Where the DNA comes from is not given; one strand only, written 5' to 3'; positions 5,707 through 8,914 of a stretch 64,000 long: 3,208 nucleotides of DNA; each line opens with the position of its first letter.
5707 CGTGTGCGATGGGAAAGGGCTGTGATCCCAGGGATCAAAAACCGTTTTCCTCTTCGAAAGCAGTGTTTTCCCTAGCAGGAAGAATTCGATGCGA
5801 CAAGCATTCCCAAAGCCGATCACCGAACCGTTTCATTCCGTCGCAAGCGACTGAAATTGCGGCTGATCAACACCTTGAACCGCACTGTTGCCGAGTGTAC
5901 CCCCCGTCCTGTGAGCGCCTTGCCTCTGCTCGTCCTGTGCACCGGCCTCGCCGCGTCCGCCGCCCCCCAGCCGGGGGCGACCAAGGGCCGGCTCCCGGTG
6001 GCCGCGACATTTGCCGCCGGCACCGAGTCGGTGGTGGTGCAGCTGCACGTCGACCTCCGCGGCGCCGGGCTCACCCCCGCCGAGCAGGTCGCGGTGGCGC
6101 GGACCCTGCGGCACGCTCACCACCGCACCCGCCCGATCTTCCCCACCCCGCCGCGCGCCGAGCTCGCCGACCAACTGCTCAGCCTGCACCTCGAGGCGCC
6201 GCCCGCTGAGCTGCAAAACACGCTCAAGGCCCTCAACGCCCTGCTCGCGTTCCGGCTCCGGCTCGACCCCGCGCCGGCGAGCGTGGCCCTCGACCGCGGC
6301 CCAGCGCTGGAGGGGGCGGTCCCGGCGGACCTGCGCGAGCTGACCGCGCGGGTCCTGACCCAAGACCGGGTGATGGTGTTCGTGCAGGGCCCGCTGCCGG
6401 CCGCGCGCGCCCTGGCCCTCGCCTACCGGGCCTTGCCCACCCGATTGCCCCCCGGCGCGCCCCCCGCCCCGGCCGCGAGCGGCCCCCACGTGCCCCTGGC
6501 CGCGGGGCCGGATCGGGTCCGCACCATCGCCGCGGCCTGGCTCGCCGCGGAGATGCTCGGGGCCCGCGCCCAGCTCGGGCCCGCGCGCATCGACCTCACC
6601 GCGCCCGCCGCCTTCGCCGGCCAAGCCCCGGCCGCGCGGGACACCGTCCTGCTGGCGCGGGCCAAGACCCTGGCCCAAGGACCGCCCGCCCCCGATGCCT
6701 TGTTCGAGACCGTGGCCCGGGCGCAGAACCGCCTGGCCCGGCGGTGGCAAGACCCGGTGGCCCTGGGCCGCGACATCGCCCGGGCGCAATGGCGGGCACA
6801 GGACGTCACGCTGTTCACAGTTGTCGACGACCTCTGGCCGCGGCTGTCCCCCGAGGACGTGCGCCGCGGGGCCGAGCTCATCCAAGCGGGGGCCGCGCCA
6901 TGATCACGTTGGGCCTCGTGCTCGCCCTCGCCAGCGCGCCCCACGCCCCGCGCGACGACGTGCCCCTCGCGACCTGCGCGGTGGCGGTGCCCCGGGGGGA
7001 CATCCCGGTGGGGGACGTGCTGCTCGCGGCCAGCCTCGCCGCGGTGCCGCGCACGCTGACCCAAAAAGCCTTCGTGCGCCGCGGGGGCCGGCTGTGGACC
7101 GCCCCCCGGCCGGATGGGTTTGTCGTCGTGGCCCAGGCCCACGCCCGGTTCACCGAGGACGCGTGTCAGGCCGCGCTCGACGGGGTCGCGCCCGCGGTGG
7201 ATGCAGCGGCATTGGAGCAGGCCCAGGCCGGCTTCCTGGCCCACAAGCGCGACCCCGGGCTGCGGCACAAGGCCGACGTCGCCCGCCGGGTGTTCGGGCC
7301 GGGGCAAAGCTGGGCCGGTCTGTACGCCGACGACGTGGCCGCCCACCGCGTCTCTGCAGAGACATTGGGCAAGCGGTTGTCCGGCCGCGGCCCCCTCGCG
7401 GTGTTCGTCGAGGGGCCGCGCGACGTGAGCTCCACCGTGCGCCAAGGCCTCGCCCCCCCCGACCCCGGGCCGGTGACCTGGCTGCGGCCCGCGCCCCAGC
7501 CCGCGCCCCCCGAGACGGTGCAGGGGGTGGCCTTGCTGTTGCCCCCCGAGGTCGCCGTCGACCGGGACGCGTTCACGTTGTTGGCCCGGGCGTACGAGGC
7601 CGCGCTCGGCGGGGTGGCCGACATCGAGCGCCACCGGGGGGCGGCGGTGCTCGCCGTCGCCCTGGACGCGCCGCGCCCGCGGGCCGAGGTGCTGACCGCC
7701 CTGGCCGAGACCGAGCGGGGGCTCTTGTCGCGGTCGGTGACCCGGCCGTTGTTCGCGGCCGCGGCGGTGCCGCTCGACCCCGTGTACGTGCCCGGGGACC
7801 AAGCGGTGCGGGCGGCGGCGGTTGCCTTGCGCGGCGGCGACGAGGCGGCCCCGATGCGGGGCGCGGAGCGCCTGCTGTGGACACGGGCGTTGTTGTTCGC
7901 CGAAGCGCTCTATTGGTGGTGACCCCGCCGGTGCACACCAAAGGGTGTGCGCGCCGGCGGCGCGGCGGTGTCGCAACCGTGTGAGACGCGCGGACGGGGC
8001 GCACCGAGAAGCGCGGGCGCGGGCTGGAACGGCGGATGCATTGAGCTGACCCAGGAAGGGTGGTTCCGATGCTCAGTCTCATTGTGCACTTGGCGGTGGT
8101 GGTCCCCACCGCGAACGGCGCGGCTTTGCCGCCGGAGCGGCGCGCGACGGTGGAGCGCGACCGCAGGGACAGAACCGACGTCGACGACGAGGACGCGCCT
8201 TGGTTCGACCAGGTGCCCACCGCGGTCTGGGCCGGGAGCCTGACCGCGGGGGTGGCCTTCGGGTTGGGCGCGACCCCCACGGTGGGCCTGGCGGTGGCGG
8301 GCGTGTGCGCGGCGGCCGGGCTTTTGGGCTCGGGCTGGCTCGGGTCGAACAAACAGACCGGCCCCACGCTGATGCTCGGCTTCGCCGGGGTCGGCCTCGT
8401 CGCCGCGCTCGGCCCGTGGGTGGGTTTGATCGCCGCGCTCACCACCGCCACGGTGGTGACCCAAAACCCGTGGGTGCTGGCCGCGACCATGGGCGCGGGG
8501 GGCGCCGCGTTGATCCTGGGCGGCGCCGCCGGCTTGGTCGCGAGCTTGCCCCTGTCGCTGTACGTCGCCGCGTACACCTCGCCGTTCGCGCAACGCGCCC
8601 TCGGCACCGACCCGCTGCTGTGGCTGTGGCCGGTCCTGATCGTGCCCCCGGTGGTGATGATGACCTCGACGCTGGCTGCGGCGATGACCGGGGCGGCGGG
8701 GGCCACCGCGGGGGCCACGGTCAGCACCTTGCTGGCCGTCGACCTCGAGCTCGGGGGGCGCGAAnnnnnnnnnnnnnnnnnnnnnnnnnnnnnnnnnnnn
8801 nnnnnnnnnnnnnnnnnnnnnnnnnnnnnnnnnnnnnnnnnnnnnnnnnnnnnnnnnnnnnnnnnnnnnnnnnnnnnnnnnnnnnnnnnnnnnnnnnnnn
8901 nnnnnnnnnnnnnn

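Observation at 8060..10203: Three tandem, same-strand paralogous Gly/Ala-rich membrane proteins (glycine-zipper trio)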

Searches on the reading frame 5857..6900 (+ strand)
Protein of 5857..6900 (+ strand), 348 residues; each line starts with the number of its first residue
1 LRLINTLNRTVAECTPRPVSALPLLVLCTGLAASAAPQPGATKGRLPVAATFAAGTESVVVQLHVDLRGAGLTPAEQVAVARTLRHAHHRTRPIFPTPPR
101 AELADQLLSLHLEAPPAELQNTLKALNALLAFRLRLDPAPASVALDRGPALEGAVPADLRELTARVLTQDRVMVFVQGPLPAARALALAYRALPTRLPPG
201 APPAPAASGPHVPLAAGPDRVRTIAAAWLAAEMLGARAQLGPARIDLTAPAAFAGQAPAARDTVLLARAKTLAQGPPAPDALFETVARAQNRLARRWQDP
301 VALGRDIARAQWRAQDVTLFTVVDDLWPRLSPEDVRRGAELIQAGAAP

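Call 5: search_protein_families(library=pfam, proteins=[window:5857-6900:+], max_evalue=1)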
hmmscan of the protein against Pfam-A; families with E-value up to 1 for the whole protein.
window:5857-6900:+ (348 aa): 0 families

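Call 11: search_protein_families(library=ncbifam, proteins=[window:5857-6900:+], max_evalue=1)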
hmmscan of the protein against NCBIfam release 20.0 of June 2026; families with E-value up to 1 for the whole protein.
window:5857-6900:+ (348 aa): 1 family
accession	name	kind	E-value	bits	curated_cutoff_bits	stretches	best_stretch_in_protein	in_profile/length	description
NF052446.1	SCO5555_fam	equivalog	0.049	13.5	40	1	78-109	8-40/65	SCO5555 family protein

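Call 60: search_protein_families(library=padloc, proteins=[window:5911-6900:+], max_evalue=1)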
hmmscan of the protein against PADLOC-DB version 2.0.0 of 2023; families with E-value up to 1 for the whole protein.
window:5911-6900:+ (330 aa): 0 families

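Call 61: search_protein_families(library=phrogs, proteins=[window:5911-6900:+], max_evalue=1)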
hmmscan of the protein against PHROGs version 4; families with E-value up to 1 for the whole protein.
window:5911-6900:+ (330 aa): 0 families

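Call 67: search_solved_structures(query=window:5911-6900:+, max_evalue=10)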
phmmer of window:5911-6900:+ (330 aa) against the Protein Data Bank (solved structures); distinct sequences matched with E-value up to 10: 0.

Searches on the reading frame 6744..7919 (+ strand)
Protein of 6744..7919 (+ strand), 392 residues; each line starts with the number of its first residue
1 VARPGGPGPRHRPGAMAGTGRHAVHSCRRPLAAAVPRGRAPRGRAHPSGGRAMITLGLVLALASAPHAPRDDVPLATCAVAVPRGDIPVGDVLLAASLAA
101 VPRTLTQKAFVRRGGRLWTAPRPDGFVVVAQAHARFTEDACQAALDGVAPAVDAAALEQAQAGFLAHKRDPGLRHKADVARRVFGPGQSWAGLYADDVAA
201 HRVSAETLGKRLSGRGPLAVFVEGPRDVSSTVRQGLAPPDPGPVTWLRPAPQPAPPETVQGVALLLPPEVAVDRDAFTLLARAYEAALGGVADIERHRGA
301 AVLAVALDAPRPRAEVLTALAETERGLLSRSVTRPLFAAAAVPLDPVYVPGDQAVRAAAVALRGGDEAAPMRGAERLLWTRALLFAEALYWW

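Call 5: search_protein_families(library=pfam, proteins=[window:6744-7919:+], max_evalue=1)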
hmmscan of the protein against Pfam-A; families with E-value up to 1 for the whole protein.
window:6744-7919:+ (392 aa): 0 families
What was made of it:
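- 6900..7922 (+): up2: 340-aa protein with a signal-like N-terminus. It is possibly a degenerate M16 (pitrilysin)-fold protein without the zinc motif. No Pfam hit (call 5).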

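Call 11: search_protein_families(library=ncbifam, proteins=[window:6744-7919:+], max_evalue=1)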
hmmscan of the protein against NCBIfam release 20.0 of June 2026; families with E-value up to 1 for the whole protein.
window:6744-7919:+ (392 aa): 0 families

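Call 33: find_homologous_proteins(query=window:6900-7919:+, max_evalue=0.001)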
Query window:6900-7919:+ (340 aa): 2 proteins with E <= 0.001 among 8000 candidates.
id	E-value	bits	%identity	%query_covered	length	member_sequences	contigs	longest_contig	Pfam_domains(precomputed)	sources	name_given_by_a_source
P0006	3.3e-212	722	100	100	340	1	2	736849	-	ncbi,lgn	-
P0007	1.4e-101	358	58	96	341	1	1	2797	-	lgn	-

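Call 35: find_related_loci(query=A2, collection=metagenome_contigs, flank=10000)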
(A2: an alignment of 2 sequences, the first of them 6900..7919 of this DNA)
Query A2 (340 aa) in metagenome_contigs; peptide patterns used: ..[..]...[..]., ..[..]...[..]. (x = any residue, [..] = any of these).
600 stretches matched a pattern, but none encodes a relative of the query by tblastn (E <= 1e-3).

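Call 42: search_solved_structures(query=A2, max_evalue=10)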
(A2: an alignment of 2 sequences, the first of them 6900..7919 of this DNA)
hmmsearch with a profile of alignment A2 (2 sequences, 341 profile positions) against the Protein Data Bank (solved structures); distinct sequences matched with E-value up to 10: 1.
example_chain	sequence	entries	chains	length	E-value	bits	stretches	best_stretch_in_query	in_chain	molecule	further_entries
7e7m_A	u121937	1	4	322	0.58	12.6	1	97-258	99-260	D-ribose ABC transporter substrate-binding protein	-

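Call 57: predict_structure(alignment_id=A2)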
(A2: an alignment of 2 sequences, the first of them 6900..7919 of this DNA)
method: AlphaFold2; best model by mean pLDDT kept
length: 340 residues; sequences in the alignment: 2
mean_pLDDT: 45.5   pTM: 0.32
mean pLDDT of the five models: 45.5, 43.8, 42.3, 39.7, 36.3
residues with pLDDT >= 90: 1; 70-90: 33; 50-70: 92; < 50: 214
segments of 3 or more residues with pLDDT < 50: 1-22, 32-63, 115-202, 245-248, 276-281, 288-340
pLDDT, mean of each block of 10 residues (from residue 1): 39 31 55 43 40 40 50 57 53 53 53 44 37 29 27 34 30 26 27 28 67 54 66 81 55 83 71 52 49 30 37 40 39 28
secondary structure, 60 per line:
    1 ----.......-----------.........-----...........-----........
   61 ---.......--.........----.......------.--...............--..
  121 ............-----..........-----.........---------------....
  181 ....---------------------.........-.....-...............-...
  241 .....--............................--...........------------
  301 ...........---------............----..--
elements in order: H5-11 E23-31 H37-47 H53-60 E64-70 E73-81 H86-92 H102-116 H119-132 H138-147 H153-161 H177-184 E206-214 H216-220 H222-236 E238-245 E248-260 H261-275 H278-288 H301-311 H321-332

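Call 60: search_protein_families(library=padloc, proteins=[window:6900-7919:+], max_evalue=1)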
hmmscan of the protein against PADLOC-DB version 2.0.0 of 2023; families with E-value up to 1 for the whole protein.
window:6900-7919:+ (340 aa): 1 family
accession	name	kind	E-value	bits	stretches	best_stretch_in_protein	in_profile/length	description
PDLC04342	PDC-M03A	-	0.042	11.4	0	250-283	62-93/299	-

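Call 61: search_protein_families(library=phrogs, proteins=[window:6900-7919:+], max_evalue=1)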
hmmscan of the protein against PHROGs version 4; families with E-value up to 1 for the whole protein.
window:6900-7919:+ (340 aa): 0 families

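Call 62: fold_search(model_id=the predicted structure, library=pdb)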
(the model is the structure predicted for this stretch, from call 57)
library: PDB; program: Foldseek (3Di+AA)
matches with E <= 10: 701; with E <= 0.001: 0
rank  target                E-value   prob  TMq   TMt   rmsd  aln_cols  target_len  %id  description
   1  7v4y_A                1.5e-03  0.80  0.18  0.16  21.1       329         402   17  TTHA1264/TTHA1265 complex (released 2022-06-29)
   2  9h8t_K                3.7e-03  0.47  0.16  0.14  21.9       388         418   11  Cryo-EM structure of the atovaquone-inhibited Complex III from the Chlorocebus sabaeus respirasome (released 2025-07-02)
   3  1sqb_B                4.4e-03  0.57  0.17  0.14  20.8       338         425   13  Crystal Structure Analysis of Bovine Bc1 with Azoxystrobin (released 2004-09-07)
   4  9cg3_K                5.8e-03  0.38  0.16  0.14  21.7       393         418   12  Human kidney respiratory complex III (released 2025-08-06)
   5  8bq6_BA               6.2e-03  0.57  0.18  0.15  21.5       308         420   15  Cryo-EM structure of the Arabidopsis thaliana I+III2 supercomplex (Complete conformation 2 composition) (released 2023-05-10)
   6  7tgh_3a               6.2e-03  0.41  0.17  0.13  22.4       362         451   15  Cryo-EM structure of respiratory super-complex CI+III2 from Tetrahymena thermophila (released 2022-04-06)
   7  8ib9_AB               6.5e-03  0.51  0.18  0.15  21.9       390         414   12  Respiratory complex CI:CIII2, type IB, Wild type mouse under cold temperature (released 2024-09-18)
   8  1qcr_B                6.5e-03  0.47  0.17  0.15  21.8       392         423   12  CRYSTAL STRUCTURE OF BOVINE MITOCHONDRIAL CYTOCHROME BC1 COMPLEX, ALPHA CARBON ATOMS ONLY (released 1998-10-14)
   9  3eoq_B                6.9e-03  0.57  0.18  0.16  21.6       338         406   16  The crystal structure of putative zinc protease beta-subunit from Thermus thermophilus HB8 (released 2009-03-17)
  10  1hr6_B                7.3e-03  0.60  0.18  0.15  21.6       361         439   11  Yeast Mitochondrial Processing Peptidase (released 2001-07-11)
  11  8zo8_QA               7.3e-03  0.30  0.16  0.13  21.8       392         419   12  Respirasome open state 3 in presence of metformin (SC-MetO3) (released 2025-11-19)
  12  3l70_B                8.2e-03  0.38  0.18  0.15  19.2       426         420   10  Cytochrome BC1 complex from chicken with trifloxystrobin bound (released 2010-02-02)
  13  1hr6_D                9.7e-03  0.54  0.18  0.15  21.2       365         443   11  Yeast Mitochondrial Processing Peptidase (released 2001-07-11)
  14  8ugd_3A               1.2e-02  0.35  0.18  0.15  21.8       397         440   12  In-situ complex III, state I (released 2024-06-19)
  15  1hr6_H                1.3e-02  0.51  0.18  0.15  21.5       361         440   10  Yeast Mitochondrial Processing Peptidase (released 2001-07-11)
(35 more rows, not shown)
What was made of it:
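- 6900..7922 (+): The AF2 model is poor (pLDDT 45.5; call 57), yet all 50 top Foldseek PDB hits are M16-family chains (best E 1.5e-3, TM about 0.18; call 62).
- Closest known: Paired bacterial M16. Same: Every top Foldseek hit of the up2 model is an M16 chain: TTHA1264/1265, bc1 core proteins, MPP and IDE (call 62).
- M16-like fold of up2: all top 50 Foldseek hits are M16 chains (call 62).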

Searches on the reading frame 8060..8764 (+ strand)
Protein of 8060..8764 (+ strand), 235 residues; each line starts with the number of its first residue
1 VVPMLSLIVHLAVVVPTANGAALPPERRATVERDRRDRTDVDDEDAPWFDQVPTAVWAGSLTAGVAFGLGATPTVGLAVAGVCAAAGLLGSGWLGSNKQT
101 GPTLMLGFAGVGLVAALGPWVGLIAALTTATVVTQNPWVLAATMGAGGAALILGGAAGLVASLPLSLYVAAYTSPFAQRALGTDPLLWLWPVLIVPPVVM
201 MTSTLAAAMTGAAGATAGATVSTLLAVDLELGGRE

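Call 5: search_protein_families(library=pfam, proteins=[window:8060-8764:+], max_evalue=1)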
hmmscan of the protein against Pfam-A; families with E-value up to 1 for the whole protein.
window:8060-8764:+ (235 aa): 0 families

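Call 10: find_homologous_proteins(query=window:8060-8764:+, max_evalue=0.01)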
Query window:8060-8764:+ (235 aa): 1 proteins with E <= 0.01 among 8000 candidates.
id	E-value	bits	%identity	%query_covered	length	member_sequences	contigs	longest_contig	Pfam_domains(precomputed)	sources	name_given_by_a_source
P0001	3.3e-137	474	100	99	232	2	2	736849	-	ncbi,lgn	-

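Call 11: search_protein_families(library=ncbifam, proteins=[window:8060-8764:+], max_evalue=1)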
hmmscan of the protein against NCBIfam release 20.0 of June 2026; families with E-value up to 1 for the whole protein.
window:8060-8764:+ (235 aa): 1 family
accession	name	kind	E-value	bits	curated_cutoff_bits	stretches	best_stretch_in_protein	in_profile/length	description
NF005824.0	PRK07710.1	equivalog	0.1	10.9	976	1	124-170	67-113/573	acetolactate synthase large subunit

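Call 12: find_encoding_contigs(protein=P0001, flank=10000, max_places=6)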
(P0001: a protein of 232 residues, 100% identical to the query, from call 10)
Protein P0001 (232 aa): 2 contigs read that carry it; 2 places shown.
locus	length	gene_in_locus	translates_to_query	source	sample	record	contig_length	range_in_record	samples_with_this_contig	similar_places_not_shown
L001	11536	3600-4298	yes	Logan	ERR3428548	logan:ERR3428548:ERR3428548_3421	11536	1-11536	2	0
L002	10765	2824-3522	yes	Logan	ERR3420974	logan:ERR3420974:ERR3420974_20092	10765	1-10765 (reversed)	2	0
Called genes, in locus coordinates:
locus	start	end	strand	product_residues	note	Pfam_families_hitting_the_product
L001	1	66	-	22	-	?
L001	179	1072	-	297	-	PF00318:Ribosomal_S2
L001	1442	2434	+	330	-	-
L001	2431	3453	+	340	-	-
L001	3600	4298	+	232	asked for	-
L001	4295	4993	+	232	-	-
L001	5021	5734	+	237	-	-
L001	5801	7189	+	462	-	PF05139:Erythro_esteras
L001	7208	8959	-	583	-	PF01433:Peptidase_M1 (weak)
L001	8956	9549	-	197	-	-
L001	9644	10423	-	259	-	PF07883:Cupin_2, PF02311:AraC_binding, PF00165:HTH_AraC, PF12833:HTH_18, PF00165:HTH_AraC (weak)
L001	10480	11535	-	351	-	?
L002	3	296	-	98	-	?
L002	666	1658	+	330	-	-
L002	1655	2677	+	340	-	-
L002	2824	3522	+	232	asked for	-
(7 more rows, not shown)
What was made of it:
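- Checked: An independent gene caller reports the same three genes (call 12).
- The same genes are called by an outside gene caller (call 12). An independent gene caller agrees (call 12).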

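Call 40: find_encoding_contigs(protein=P0008, flank=10000, max_places=6)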
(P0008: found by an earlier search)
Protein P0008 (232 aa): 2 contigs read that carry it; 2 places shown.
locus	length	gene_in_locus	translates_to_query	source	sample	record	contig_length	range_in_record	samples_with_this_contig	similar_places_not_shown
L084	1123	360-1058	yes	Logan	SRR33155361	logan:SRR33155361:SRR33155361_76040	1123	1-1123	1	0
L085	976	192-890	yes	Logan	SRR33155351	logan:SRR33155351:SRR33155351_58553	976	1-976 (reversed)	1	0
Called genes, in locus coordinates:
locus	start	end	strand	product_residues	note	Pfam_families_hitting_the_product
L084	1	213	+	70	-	?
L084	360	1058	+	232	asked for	-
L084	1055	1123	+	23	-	?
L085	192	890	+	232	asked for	-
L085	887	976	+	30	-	?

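Call 60: search_protein_families(library=padloc, proteins=[window:8069-8764:+], max_evalue=1)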
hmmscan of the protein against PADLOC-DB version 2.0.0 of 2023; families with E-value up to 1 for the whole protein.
window:8069-8764:+ (232 aa): 0 families

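Call 61: search_protein_families(library=phrogs, proteins=[window:8069-8764:+], max_evalue=1)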
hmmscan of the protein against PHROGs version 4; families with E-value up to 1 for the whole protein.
window:8069-8764:+ (232 aa): 0 families
